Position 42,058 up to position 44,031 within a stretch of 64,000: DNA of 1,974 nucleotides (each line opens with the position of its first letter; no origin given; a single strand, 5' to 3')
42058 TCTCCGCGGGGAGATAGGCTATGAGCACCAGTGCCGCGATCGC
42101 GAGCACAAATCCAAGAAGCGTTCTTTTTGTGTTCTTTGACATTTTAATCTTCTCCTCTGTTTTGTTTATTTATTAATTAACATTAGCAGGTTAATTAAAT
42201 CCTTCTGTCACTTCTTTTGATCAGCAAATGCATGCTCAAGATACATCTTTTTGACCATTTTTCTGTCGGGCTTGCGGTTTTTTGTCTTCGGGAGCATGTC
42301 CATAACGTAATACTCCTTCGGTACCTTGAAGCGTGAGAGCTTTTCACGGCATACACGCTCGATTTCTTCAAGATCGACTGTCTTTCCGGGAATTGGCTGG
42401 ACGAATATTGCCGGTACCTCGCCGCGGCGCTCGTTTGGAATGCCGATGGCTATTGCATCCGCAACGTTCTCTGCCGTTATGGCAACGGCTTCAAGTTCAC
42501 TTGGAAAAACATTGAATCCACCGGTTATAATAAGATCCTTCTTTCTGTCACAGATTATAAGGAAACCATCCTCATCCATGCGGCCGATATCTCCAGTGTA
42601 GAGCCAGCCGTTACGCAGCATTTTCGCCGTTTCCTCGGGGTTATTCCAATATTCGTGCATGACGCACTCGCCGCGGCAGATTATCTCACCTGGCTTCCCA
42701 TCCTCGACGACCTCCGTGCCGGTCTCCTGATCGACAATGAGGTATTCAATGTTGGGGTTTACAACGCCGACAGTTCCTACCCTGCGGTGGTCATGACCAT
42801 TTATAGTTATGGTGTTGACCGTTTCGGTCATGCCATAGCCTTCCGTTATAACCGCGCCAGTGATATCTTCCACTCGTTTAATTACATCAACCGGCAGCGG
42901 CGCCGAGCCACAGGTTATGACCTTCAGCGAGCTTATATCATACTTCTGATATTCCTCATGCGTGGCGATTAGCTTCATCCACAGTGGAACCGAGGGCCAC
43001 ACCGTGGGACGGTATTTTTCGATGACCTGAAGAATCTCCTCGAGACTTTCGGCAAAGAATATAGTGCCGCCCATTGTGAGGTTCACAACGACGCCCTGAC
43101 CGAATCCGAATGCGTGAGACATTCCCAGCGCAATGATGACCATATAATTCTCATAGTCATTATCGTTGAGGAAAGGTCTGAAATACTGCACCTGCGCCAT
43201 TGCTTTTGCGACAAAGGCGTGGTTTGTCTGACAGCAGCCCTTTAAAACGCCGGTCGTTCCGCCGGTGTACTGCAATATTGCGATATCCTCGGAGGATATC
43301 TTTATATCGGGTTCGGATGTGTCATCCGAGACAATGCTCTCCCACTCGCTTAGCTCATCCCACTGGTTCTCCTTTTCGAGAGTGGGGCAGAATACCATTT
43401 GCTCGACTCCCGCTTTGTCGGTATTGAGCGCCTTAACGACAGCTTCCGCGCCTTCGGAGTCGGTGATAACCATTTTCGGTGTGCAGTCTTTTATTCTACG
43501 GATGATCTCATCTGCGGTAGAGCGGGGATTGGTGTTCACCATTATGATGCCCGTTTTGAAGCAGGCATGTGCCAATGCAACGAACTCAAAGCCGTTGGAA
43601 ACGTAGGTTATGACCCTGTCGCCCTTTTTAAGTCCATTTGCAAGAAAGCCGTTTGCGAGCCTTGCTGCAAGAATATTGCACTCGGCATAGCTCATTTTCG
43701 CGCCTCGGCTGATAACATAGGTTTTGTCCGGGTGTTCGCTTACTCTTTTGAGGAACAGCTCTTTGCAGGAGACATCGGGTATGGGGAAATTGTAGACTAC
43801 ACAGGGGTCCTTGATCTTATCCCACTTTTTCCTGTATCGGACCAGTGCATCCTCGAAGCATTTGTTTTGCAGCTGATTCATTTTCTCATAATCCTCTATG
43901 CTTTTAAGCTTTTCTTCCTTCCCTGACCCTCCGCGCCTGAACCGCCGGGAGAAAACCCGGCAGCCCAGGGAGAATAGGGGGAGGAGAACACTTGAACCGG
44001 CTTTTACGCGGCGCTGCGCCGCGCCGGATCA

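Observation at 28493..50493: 22-kb sigma-54-centred CoA-thioester island that mixes cai/fix, car, bai and bbu features but matches none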

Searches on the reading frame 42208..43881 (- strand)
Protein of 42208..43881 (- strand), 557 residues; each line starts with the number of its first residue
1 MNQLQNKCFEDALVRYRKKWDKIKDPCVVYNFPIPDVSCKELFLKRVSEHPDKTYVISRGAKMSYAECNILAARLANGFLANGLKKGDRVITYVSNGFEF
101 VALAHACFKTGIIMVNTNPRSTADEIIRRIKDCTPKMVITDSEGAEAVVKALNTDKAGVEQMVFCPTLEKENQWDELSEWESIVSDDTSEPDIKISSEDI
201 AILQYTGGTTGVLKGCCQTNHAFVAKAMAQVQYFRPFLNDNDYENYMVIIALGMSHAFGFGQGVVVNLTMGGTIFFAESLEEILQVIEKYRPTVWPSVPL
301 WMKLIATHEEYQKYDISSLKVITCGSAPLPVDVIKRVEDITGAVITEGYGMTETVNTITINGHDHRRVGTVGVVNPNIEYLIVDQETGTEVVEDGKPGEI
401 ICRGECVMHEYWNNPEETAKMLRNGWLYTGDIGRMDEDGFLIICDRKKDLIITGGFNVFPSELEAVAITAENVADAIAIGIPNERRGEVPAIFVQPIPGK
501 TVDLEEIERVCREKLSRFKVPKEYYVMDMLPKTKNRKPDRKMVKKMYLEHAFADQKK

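Call 4: search_protein_families(library=pfam, proteins=[window:42208-43881:-])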
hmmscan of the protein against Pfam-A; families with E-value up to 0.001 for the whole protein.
window:42208-43881:- (557 aa): 2 families
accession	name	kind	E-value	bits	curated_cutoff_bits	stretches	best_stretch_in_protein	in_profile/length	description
PF00501.34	AMP-binding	-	8.6e-82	275.4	29.9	1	45-412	3-384/384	AMP-binding enzyme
PF13193.12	AMP-binding_C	-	7.9e-15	56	24.5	1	462-537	1-76/76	AMP-binding enzyme C-terminal domain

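Call 6: search_protein_families(library=ncbifam, proteins=[window:42208-43881:-], max_evalue=1e-10)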
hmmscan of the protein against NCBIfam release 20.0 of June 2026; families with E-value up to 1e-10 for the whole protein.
window:42208-43881:- (557 aa): 102 families (the best 25 are shown)
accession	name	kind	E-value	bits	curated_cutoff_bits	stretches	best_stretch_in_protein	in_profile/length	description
NF004837.0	PRK06187.1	subfamily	3.6e-112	375.3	476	1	39-551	10-526/531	long-chain-fatty-acid--CoA ligase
NF004114.0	PRK05605.1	equivalog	1.5e-100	337.2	766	2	170-549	194-571/575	long-chain-fatty-acid--CoA ligase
NF006182.0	PRK08316.1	subfamily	1.1e-86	291.5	663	1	45-537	19-507/523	fatty acyl-CoA synthetase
NF006181.0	PRK08314.1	subfamily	3.4e-86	289.7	705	1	32-537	19-544/563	long-chain-fatty-acid--CoA ligase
NF004229.0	PRK05677.1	subfamily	5.8e-85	285.8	879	1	191-541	200-549/563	long-chain-fatty-acid--CoA ligase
NF005463.0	PRK07059.1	subfamily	1.8e-84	284.2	869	2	193-541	199-550/557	long-chain-fatty-acid--CoA ligase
NF006523.0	PRK08974.1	equivalog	7.8e-84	281.8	884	1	194-544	202-550/561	long-chain-fatty-acid--CoA ligase FadD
NF005801.1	PRK07656.1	equivalog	8.7e-84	281.9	657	1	44-535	8-491/500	FadD3 family acyl-CoA ligase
NF005702.0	PRK07514.1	subfamily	7.6e-83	278.6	558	1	46-547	12-500/506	malonyl-CoA synthase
NF052269.1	Staph_lig_FadD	equivalog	1e-82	278.1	650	1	56-549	19-495/499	long-chain-fatty-acid--CoA ligase FadD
NF005220.0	PRK06710.1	equivalog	1.7e-80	270.7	1116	1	177-541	184-547/563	long-chain-fatty-acid--CoA ligase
NF009233.0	PRK12583.1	subfamily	3e-79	266.9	832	1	39-548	20-551/558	fatty acid CoA ligase family protein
NF005307.0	PRK06839.1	equivalog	5.6e-79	266.1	748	1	45-537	10-483/496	o-succinylbenzoate--CoA ligase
NF009071.0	PRK12406.1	subfamily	5.8e-74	249.3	701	1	56-551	6-506/510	acyl-CoA synthetase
NF009139.0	PRK12492.1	equivalog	2.1e-73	247.7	1018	1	190-540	199-555/562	long-chain-fatty-acid--CoA ligase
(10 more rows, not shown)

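Call 44: search_solved_structures(query=window:42208-43881:-, max_evalue=1e-40)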
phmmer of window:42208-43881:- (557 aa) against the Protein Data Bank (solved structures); distinct sequences matched with E-value up to 1e-40: 38.
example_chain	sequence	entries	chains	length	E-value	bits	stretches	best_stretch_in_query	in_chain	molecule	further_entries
3a9u_A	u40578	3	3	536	2.4e-65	224.3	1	41-545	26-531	4-coumarate--CoA ligase | 4-coumarate:CoA ligase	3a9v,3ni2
8weu_A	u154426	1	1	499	1.4e-63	218.5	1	46-550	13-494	Fatty-acyl-CoA synthase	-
8wev_A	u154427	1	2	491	4.3e-63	216.9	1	46-538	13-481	Feruloyl-CoA Synthetase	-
5bsm_A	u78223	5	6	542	7.7e-60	206.2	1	44-543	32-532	4-coumarate--CoA ligase 2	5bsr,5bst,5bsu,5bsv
5bsw_A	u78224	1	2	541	7.8e-60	206.1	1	44-543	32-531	4-coumarate--CoA ligase 2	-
5u95_A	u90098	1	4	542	1.5e-59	205.2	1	44-543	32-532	4-coumarate--CoA ligase 2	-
3tsy_A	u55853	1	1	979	5.4e-59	203.4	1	37-543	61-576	Fusion Protein 4-coumarate--CoA ligase 1, Resveratrol synthase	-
4fuq_A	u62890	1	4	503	2.9e-57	197.6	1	51-547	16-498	Malonyl CoA synthetase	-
3r44_A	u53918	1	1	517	1.3e-56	195.5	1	58-546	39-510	fatty acyl CoA synthetase FADD13 (FATTY-ACYL-CoA SYNTHETASE)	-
4fut_A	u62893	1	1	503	1.4e-56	195.4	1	51-547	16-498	Malonyl CoA synthetase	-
4gxq_A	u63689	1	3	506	1.7e-56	195.1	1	51-547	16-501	Malonyl CoA synthetase, Benzoate-CoA ligase Chimeric protein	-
8r2q_A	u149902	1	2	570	3.3e-55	190.9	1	50-535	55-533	Probable fatty-acid-CoA ligase FadD5 (Fatty-acid-CoA synthetase) (Fatty-acid-CoA synthase)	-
4gxr_A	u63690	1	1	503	7.4e-54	186.4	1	51-547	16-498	Malonyl CoA synthetase, Benzoate-CoA ligase Chimeric protein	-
6k4c_A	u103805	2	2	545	7.1e-52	179.9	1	61-546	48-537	Ancestral luciferase AncLamp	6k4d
5ie0_A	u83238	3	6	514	3.8e-51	177.5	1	49-549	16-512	Oxalate--CoA ligase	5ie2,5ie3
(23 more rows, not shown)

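Call 97: find_homologous_proteins(query=window:42208-43881:-, max_evalue=1e-60)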
Query window:42208-43881:- (557 aa): 5644 proteins with E <= 1e-60 among 8000 candidates; the best 120 are listed.
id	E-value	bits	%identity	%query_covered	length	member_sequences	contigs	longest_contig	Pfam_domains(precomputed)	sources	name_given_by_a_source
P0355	0.0e+0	1212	92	100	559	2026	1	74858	PF00501.35,PF13193.13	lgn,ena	-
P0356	0.0e+0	1174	89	100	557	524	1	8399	PF00501.35,PF13193.13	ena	-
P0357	0.0e+0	1109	87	100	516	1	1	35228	PF00501.35,PF13193.13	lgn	-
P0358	0.0e+0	1026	78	99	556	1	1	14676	PF00501.35,PF13193.13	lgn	-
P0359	0.0e+0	1026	78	99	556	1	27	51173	PF00501.35,PF13193.13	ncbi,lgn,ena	-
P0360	0.0e+0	1026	78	99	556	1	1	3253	PF00501.35,PF13193.13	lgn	-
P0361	0.0e+0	1025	78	99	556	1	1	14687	PF00501.35,PF13193.13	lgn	-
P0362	0.0e+0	1024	78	99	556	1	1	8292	PF00501.35,PF13193.13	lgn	-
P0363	0.0e+0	1023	78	99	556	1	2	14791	PF00501.35,PF13193.13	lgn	-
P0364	0.0e+0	1021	78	99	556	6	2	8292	PF00501.35,PF13193.13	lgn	-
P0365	9.8e-296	1000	77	100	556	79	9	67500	PF00501.35,PF13193.13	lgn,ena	-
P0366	1.1e-292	990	76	99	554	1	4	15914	PF00501.35,PF13193.13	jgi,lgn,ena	-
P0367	2.7e-287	972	75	98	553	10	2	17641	PF00501.35,PF13193.13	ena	-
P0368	8.9e-285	964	93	80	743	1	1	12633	PF00724.27,PF00501.35,PF13193.13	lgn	-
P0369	1.1e-283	960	92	80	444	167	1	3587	PF00501.35,PF13193.13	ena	-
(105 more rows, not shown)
